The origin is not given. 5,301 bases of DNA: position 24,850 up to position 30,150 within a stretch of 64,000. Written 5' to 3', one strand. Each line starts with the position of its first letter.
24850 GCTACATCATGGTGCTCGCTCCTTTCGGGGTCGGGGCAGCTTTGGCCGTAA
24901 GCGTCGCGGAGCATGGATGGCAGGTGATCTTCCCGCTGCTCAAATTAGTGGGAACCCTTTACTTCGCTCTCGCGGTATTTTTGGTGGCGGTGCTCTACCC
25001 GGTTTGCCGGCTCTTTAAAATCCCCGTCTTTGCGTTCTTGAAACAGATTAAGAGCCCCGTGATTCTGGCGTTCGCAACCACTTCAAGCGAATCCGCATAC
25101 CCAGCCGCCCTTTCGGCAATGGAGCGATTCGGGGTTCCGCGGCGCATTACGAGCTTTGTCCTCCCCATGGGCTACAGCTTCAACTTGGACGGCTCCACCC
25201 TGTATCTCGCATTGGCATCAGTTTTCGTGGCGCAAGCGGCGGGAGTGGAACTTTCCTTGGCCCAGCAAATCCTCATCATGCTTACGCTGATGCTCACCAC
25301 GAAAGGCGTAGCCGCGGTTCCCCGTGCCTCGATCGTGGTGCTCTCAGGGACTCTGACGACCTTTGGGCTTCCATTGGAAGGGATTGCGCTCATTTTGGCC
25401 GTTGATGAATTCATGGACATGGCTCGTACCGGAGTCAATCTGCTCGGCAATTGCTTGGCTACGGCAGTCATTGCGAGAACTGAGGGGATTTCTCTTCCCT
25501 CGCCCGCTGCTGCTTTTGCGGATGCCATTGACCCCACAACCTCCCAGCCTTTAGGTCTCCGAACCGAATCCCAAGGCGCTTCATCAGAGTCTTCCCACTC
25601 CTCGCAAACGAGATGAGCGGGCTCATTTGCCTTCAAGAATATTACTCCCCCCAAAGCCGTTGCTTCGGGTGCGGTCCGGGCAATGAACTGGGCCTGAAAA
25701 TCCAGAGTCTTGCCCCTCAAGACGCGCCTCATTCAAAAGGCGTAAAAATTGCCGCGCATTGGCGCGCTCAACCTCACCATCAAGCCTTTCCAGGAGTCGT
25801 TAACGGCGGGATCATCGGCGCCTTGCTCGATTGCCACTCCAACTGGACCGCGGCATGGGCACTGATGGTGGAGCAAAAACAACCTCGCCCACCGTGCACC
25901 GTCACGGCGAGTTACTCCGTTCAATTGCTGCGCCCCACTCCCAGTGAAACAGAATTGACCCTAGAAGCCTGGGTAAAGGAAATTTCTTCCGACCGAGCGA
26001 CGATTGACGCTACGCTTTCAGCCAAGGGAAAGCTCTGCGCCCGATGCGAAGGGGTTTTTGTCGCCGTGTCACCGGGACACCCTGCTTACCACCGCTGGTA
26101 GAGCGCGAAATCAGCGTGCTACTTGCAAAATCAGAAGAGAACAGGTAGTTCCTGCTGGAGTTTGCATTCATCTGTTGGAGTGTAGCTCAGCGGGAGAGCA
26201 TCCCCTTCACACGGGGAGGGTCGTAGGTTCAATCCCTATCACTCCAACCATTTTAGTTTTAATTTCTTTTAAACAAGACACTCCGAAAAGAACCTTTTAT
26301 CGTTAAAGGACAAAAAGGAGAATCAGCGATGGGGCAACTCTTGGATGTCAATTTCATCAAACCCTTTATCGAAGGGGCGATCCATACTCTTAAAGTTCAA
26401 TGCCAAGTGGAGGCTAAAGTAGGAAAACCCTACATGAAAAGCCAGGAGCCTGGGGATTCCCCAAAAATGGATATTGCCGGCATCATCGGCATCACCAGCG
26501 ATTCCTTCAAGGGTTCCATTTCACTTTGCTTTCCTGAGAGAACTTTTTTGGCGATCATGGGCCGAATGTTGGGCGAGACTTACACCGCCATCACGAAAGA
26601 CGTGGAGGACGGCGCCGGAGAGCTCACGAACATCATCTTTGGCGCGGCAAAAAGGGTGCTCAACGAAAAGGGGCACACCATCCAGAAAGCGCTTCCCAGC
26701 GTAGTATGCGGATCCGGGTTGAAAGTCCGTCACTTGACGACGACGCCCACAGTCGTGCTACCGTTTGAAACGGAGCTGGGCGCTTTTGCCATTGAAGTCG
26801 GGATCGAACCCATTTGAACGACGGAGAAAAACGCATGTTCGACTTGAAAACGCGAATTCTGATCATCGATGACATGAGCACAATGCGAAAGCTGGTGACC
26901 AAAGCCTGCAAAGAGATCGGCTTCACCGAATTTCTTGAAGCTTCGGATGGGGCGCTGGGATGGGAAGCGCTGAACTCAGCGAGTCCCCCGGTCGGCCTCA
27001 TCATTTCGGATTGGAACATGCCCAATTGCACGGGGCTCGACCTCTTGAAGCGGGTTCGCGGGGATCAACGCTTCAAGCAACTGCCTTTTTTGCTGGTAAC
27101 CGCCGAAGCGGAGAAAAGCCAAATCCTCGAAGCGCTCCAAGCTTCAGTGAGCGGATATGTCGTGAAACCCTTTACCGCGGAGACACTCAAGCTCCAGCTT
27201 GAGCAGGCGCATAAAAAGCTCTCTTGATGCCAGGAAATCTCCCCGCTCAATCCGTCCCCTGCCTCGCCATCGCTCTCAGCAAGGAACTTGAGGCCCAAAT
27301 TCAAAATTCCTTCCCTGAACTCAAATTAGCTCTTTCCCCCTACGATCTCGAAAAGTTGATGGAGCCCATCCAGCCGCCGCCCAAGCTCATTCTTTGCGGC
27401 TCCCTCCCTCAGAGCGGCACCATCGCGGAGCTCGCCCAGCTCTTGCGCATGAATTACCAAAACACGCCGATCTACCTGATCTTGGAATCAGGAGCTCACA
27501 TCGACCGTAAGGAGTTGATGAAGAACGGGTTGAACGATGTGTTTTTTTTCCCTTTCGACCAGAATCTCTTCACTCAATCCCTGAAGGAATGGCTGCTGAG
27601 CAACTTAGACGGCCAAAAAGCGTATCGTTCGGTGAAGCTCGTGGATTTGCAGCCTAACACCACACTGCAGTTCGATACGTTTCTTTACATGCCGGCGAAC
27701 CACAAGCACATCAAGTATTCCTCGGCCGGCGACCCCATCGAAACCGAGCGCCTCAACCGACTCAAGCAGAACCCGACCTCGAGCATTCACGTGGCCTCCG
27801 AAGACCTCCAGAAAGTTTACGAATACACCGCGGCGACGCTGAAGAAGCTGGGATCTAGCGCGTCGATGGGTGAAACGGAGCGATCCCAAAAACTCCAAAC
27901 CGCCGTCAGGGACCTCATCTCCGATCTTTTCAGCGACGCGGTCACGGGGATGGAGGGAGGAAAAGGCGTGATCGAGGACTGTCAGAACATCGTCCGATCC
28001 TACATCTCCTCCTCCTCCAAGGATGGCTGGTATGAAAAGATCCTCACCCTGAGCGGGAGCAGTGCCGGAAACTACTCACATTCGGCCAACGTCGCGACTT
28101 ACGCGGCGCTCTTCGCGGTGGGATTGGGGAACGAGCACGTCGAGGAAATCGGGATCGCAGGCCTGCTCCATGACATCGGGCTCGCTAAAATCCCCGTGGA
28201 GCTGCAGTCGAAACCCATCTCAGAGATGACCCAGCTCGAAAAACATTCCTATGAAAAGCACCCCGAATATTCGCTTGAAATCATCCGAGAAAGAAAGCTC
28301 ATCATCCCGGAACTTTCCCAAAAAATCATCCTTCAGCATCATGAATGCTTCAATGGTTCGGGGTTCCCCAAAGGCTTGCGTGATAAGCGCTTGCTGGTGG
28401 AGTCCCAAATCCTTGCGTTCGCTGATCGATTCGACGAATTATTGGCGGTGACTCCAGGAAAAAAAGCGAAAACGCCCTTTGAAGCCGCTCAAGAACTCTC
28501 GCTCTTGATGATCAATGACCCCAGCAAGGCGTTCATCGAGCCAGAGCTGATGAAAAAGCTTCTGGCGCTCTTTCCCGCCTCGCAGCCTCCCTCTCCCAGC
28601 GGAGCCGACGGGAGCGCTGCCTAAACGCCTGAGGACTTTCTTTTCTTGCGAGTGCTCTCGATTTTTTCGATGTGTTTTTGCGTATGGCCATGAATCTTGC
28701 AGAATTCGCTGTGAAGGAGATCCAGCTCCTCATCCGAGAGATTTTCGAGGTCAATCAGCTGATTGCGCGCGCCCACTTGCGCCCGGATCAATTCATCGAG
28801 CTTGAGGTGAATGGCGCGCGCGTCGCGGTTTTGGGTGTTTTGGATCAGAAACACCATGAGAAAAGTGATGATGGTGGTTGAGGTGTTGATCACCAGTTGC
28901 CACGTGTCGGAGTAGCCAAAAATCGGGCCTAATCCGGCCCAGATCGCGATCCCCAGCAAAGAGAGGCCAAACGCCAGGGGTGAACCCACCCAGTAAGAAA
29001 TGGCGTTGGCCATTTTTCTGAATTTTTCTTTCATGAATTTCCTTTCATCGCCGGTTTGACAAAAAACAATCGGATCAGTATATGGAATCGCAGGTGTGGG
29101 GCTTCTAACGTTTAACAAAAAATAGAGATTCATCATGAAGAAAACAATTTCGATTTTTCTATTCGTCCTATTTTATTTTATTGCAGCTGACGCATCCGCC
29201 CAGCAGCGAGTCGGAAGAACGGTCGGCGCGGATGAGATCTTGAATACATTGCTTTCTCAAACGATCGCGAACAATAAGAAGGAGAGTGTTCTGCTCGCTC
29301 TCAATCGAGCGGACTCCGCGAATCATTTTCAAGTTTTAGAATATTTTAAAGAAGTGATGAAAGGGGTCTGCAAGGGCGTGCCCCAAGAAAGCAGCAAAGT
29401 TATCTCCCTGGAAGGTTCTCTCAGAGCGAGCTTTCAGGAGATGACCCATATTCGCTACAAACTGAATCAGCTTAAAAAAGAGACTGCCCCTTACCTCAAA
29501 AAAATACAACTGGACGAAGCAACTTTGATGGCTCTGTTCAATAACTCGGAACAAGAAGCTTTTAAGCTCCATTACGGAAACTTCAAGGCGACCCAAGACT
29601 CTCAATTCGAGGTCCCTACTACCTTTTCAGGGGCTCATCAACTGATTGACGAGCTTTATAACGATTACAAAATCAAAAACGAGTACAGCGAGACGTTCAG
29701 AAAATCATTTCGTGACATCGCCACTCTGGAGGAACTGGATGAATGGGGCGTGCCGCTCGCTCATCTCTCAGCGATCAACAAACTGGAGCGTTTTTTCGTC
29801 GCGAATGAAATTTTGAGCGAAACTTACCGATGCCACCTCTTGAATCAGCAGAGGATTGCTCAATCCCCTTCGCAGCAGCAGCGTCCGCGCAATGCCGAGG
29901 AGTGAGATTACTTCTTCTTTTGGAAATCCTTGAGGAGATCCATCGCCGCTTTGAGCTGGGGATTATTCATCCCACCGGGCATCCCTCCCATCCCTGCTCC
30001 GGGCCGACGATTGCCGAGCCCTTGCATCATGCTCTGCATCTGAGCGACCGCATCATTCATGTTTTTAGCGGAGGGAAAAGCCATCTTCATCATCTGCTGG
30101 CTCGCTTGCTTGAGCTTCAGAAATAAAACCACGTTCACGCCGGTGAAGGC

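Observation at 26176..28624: CheX-CheY-HD-GYP operon immediately downstream of tRNA-Val, with a degenerate GYP motif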

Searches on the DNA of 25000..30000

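Call 73: search_rna_families(source=window, start=25000, end=30000, threshold=evalue, max_evalue=1)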
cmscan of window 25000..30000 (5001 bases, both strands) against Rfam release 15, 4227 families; matches with E-value up to 1: 1.
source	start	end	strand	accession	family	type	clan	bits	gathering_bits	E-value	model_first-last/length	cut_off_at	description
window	26176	26247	+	RF00005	tRNA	Gene; tRNA;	CL00001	63.7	29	1.3e-12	1-71/71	no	tRNA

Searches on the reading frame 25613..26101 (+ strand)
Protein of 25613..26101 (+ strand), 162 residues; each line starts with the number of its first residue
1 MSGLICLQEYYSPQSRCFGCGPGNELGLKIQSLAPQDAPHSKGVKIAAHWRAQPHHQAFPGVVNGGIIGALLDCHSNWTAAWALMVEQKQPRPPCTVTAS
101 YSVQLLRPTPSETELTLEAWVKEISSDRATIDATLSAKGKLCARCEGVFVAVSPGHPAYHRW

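Call 3: search_protein_families(library=pfam, proteins=[window:25613-26101:+], max_evalue=0.01)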
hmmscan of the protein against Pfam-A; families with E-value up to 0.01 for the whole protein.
window:25613-26101:+ (162 aa): 3 families
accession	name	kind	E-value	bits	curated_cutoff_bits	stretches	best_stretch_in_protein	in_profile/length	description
PF03061.28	4HBT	-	4.6e-05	24.1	20.6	1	61-139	2-74/79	Thioesterase superfamily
PF13279.12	4HBT_2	-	0.0012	19.8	25.5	1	75-151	25-103/122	Thioesterase-like superfamily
PF13622.12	4HBT_3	-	0.0016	19.1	24.3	1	62-149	10-82/83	Acyl-CoA thioesterase N-terminal domain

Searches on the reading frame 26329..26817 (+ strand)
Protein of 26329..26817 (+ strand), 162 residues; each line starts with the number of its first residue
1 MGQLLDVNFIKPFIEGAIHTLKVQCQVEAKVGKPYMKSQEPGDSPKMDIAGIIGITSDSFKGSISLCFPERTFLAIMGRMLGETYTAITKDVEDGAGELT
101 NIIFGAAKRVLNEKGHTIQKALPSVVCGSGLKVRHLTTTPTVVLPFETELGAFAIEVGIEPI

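Call 3: search_protein_families(library=pfam, proteins=[window:26329-26817:+], max_evalue=0.01)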
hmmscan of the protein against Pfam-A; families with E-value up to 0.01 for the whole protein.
window:26329-26817:+ (162 aa): 1 family
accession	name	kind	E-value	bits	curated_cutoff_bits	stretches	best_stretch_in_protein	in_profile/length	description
PF13690.11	CheX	-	6.8e-20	71.4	27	1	49-147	1-94/94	Chemotaxis phosphatase CheX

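Call 4: search_protein_families(library=ncbifam, proteins=[window:26329-26817:+], max_evalue=0.01)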
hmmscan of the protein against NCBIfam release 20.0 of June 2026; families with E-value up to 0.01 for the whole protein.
window:26329-26817:+ (162 aa): 1 family
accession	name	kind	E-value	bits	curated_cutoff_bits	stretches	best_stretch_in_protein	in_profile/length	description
NF041094.1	CheX_Thtogales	equivalog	2.9e-14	53.2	280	1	5-135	1-128/152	CheY-P phosphatase CheX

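Call 37: list_cluster_members(proteins=[P0001, window:26329-26817:+, window:26835-27227:+])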
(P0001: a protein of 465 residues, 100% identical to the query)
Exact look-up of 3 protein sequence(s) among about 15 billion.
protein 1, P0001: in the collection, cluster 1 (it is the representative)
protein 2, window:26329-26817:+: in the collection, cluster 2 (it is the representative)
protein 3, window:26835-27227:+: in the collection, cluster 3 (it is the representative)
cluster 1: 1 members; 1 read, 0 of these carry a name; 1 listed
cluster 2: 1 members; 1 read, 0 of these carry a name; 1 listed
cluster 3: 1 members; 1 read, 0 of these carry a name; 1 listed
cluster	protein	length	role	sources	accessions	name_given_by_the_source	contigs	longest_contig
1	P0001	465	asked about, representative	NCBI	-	-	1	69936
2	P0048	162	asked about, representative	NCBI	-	-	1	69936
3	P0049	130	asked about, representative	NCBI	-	-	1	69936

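Call 47: search_solved_structures(query=window:26329-26817:+, max_evalue=0.001, show_alignments=2)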
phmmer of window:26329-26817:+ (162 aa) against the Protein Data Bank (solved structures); distinct sequences matched with E-value up to 0.001: 8.
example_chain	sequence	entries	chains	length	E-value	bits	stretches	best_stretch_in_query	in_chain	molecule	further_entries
3iic_A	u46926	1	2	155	5.6e-29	104.2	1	5-159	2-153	CheC domain protein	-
3h2d_A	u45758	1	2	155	2.5e-28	102.1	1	5-160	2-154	CheC-like superfamily protein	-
3hm4_A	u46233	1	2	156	2.6e-27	98.8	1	7-159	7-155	Chemotaxis protein CheX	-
6vpw_A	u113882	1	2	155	8.1e-26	93.9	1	8-158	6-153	Chemotaxis protein CheX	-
3h4y_A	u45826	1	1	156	1.2e-25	93.3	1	7-157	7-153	putative chemotaxis protein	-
1xko_A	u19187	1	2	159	5.4e-07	32.8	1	4-136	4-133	CHEMOTAXIS protein cheX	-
1squ_A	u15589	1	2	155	1.8e-06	31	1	6-136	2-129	CheX protein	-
3hzh_B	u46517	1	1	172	1.7e-05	27.9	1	7-157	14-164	Chemotaxis operon protein (CheX)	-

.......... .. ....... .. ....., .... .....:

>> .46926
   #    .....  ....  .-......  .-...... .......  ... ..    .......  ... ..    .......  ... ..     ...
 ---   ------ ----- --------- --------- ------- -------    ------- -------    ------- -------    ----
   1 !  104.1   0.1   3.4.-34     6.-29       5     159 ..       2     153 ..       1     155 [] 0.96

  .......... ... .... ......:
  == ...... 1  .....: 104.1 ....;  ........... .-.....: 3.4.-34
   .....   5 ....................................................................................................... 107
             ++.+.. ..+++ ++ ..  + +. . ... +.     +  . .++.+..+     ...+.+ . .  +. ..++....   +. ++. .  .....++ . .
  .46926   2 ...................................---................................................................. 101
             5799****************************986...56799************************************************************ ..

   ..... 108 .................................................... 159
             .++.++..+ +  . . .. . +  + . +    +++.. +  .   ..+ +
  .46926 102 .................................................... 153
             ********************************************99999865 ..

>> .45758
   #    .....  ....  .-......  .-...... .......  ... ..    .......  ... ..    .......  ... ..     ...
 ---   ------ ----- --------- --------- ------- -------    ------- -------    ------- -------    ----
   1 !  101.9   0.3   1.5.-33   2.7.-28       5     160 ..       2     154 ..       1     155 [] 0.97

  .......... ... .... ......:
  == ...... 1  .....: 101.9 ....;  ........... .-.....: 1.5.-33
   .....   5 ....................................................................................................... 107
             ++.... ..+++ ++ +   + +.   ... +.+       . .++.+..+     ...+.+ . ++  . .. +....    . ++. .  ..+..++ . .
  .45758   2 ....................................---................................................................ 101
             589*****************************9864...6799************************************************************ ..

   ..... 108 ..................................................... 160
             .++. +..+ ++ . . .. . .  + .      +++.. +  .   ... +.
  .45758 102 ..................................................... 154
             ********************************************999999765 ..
